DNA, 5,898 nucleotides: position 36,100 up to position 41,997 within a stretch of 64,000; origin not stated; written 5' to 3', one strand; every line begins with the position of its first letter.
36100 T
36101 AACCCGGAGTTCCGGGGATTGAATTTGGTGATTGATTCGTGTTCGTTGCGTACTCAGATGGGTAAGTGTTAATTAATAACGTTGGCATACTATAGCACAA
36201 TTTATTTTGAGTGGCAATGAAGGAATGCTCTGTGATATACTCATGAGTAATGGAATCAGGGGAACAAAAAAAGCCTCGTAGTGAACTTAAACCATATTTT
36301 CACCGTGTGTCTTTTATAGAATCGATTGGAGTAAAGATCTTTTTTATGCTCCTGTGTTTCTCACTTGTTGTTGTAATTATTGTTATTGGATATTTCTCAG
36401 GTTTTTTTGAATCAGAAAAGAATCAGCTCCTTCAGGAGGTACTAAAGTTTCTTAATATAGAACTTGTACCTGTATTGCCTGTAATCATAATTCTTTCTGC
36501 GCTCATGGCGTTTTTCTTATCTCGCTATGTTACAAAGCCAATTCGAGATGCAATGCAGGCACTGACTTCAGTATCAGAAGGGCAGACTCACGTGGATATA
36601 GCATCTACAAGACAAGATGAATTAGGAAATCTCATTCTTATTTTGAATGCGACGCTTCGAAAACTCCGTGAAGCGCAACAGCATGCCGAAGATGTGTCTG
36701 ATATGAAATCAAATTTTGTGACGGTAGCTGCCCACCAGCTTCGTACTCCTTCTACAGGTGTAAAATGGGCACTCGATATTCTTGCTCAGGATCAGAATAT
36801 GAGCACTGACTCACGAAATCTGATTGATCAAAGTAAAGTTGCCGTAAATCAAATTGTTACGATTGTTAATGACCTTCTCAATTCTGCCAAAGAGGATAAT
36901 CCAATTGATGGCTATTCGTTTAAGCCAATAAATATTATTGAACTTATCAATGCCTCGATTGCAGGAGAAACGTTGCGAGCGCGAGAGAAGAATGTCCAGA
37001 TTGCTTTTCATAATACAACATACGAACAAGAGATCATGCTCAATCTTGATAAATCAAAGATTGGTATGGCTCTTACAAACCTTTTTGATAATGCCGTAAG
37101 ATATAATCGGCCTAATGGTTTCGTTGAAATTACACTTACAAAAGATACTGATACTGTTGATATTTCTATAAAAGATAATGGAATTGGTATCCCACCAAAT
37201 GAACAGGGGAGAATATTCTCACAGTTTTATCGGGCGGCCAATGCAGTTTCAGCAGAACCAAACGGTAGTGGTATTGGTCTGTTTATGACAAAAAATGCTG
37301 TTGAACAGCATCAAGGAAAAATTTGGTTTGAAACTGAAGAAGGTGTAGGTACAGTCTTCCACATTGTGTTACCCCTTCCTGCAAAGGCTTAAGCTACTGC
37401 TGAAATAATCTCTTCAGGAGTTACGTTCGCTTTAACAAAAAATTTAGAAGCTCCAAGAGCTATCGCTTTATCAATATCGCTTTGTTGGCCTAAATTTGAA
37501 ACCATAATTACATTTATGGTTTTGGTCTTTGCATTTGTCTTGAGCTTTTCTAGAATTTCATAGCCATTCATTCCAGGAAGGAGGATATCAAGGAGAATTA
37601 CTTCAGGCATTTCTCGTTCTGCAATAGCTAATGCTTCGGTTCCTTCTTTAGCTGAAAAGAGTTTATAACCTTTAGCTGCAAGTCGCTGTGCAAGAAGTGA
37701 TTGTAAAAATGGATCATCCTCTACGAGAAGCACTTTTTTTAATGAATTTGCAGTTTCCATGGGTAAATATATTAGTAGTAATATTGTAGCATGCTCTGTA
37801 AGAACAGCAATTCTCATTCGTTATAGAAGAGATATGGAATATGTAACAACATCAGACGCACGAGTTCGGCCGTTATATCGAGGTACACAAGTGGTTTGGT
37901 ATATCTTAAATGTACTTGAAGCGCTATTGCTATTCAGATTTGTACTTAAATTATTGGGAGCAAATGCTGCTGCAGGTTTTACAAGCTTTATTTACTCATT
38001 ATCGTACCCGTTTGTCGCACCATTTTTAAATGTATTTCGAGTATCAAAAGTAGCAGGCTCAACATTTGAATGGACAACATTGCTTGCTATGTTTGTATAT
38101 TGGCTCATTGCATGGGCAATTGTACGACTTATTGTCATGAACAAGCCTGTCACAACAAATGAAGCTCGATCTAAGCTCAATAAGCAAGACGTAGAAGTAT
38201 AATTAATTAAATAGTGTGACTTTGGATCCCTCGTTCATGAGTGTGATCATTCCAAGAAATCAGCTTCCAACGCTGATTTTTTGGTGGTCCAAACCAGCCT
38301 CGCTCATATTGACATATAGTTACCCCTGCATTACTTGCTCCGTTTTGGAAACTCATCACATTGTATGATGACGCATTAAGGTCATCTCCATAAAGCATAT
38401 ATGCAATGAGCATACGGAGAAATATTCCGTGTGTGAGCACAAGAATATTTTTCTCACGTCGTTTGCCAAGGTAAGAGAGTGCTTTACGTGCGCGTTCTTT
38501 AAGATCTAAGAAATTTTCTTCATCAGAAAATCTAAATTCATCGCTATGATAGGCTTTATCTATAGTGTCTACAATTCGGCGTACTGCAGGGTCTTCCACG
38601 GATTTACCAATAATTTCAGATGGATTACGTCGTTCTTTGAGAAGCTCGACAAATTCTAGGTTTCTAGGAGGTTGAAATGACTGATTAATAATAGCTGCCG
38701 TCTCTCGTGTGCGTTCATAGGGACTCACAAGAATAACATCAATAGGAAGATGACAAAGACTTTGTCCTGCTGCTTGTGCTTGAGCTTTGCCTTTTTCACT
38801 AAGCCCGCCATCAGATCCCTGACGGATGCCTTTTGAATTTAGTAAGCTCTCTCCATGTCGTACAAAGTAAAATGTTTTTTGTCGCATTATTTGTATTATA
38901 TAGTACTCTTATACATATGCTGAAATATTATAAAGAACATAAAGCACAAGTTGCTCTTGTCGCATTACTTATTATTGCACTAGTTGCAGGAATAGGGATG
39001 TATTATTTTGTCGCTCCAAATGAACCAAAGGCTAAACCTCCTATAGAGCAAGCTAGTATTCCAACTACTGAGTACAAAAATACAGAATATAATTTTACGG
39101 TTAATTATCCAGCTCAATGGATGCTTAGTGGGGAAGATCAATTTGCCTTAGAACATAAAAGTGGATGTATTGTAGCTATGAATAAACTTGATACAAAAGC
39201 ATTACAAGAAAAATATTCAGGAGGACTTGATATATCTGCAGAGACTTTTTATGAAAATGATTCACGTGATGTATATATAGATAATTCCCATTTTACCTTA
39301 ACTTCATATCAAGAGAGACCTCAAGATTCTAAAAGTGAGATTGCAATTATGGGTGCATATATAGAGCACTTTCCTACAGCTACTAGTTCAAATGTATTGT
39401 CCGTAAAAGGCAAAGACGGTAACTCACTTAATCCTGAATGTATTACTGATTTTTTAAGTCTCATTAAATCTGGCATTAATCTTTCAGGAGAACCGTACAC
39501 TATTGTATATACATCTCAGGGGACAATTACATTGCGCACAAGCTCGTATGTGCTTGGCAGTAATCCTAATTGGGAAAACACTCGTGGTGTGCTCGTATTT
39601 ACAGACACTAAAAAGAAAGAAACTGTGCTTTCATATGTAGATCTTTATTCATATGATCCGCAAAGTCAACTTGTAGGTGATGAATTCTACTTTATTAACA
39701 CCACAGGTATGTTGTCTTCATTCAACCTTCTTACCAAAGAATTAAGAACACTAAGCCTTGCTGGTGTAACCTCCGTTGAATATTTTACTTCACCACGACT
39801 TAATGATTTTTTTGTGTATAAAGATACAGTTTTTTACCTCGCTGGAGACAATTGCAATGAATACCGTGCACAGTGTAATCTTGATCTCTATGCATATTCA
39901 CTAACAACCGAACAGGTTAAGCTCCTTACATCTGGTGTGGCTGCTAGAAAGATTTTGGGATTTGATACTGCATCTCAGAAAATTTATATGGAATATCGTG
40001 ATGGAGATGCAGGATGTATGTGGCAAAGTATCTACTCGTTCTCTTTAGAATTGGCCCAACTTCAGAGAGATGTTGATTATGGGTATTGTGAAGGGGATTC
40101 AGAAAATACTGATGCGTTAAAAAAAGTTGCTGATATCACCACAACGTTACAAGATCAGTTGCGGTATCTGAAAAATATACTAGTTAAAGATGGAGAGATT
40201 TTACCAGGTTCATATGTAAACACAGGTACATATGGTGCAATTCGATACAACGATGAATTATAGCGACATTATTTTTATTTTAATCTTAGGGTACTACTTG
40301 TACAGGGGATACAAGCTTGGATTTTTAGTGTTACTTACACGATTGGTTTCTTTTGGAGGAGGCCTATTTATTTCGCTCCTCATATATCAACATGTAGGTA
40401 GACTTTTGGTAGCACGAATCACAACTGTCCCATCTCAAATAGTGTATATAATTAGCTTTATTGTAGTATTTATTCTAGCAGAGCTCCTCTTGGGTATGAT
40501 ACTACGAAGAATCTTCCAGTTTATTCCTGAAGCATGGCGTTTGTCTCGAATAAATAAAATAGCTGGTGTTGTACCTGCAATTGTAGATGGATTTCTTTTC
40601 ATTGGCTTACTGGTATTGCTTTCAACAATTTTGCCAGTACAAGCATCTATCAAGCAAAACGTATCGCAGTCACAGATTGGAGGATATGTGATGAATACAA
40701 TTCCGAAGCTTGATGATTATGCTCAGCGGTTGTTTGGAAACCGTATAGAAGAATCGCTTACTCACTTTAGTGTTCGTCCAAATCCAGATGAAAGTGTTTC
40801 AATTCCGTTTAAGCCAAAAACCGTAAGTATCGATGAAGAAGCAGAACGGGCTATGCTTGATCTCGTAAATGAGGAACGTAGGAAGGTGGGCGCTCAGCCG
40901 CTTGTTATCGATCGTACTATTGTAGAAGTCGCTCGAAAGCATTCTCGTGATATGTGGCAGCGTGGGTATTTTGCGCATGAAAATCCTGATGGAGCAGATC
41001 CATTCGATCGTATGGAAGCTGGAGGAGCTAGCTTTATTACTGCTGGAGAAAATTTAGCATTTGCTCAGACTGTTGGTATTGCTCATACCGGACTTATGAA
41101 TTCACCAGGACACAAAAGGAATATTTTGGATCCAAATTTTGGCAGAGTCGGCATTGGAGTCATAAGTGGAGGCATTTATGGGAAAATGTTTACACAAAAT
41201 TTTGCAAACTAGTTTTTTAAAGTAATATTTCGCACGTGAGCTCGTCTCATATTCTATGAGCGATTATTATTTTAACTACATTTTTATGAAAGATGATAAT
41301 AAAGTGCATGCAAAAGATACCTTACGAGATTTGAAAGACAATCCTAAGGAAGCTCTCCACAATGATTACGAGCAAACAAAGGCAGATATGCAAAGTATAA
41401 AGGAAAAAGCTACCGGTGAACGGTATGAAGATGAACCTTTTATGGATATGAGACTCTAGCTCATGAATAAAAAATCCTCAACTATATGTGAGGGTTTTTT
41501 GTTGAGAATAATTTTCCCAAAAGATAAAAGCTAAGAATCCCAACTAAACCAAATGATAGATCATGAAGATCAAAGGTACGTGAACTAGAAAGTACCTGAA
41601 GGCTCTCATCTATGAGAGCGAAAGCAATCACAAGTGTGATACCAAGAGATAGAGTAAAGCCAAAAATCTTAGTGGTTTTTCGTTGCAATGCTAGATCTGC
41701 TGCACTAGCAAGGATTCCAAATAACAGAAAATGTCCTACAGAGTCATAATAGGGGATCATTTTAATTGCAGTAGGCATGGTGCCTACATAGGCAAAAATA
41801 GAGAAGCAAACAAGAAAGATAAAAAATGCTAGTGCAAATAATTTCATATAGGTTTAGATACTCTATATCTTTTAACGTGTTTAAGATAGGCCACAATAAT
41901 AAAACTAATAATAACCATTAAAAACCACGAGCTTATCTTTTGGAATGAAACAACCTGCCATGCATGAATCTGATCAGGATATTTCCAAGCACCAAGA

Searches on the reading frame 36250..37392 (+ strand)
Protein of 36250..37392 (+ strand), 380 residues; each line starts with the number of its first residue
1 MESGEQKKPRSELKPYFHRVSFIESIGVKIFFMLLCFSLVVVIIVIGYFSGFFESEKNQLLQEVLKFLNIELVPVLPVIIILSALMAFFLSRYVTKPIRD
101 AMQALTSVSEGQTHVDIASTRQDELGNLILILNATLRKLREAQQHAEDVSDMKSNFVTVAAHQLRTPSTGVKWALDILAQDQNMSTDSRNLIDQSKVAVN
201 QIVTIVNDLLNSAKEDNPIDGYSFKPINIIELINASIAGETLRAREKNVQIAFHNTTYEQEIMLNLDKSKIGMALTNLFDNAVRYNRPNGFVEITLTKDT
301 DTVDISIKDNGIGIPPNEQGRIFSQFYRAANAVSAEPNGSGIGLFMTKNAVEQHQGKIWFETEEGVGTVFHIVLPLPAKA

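Call 12: search_protein_families(library=pfam, proteins=[window:36250-37392:+], max_evalue=0.001)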
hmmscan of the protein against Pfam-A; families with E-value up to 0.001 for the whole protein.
window:36250-37392:+ (380 aa): 5 families
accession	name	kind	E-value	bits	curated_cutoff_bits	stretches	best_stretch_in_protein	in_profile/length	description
PF02518.31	HATPase_c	-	9.3e-27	94.1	26.4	1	267-377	2-110/111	Histidine kinase-, DNA gyrase B-, and HSP90-like ATPase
PF00512.31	HisKA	-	2.3e-09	37.6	26.9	1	152-217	1-65/66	His Kinase A (phospho-acceptor) domain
PF00672.30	HAMP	-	7.4e-08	33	25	1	89-141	1-53/53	HAMP domain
PF13581.12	HATPase_c_2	-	1.6e-05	25.4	27.4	1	269-354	30-112/127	Histidine kinase-like ATPase domain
PF14501.12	HATPase_c_5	-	6.7e-05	23.2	22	0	271-366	6-94/102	GHKL domain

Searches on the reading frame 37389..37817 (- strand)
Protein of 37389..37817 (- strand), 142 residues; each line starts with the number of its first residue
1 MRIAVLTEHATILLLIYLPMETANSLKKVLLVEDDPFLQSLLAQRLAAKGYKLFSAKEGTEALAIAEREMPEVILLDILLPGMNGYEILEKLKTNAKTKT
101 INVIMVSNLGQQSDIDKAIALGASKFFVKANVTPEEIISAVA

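Call 48: search_protein_families(library=pfam, proteins=[window:37389-37817:-], max_evalue=0.001)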
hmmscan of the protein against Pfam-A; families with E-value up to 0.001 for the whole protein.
window:37389-37817:- (142 aa): 1 family
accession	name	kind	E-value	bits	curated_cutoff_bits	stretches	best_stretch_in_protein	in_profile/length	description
PF00072.30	Response_reg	-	1.3e-23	83.7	30.2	1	29-141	1-110/111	Response regulator receiver domain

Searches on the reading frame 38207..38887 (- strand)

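Call 48: search_protein_families(library=pfam, proteins=[window:38207-38887:-], max_evalue=0.001)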
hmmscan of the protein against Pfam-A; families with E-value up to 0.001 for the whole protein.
window:38207-38887:- (226 aa): 1 family
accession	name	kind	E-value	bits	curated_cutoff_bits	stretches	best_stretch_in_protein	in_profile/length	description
PF00300.27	His_Phos_1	-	5.1e-30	105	21.7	1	6-197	1-184/194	Histidine phosphatase superfamily (branch 1)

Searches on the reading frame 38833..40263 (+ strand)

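Call 12: search_protein_families(library=pfam, proteins=[window:38833-40263:+], max_evalue=0.001)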
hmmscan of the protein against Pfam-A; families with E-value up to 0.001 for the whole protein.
window:38833-40263:+ (476 aa): 1 family
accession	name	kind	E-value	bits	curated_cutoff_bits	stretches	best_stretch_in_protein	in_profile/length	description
PF06570.16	DUF1129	-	0.0007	19.7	29.1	0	7-63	80-135/207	Protein of unknown function (DUF1129)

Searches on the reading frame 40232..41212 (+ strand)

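Call 14: search_protein_families(library=pfam, proteins=[window:40232-41212:+], max_evalue=0.001)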
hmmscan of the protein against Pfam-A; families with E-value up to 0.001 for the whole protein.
window:40232-41212:+ (326 aa): 2 families
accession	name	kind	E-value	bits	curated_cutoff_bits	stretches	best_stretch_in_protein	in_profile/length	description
PF00188.32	CAP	-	6.3e-17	62.9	21.1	1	209-324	1-117/117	Cysteine-rich secretory protein family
PF02674.22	Colicin_V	-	2.4e-16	60.4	29.3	1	12-157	2-143/144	Colicin V production protein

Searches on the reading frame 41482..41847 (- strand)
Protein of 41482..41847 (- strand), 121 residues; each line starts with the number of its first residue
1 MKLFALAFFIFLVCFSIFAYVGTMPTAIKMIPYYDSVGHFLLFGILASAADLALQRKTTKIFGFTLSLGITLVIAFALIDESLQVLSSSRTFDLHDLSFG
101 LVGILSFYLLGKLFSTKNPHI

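Call 48: search_protein_families(library=pfam, proteins=[window:41482-41847:-], max_evalue=0.001)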
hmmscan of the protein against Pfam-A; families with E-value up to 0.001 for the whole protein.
window:41482-41847:- (121 aa): 1 family
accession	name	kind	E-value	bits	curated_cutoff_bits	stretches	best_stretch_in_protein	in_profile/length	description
PF04892.17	VanZ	-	3.1e-05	25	30.1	1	34-114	56-125/126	VanZ like family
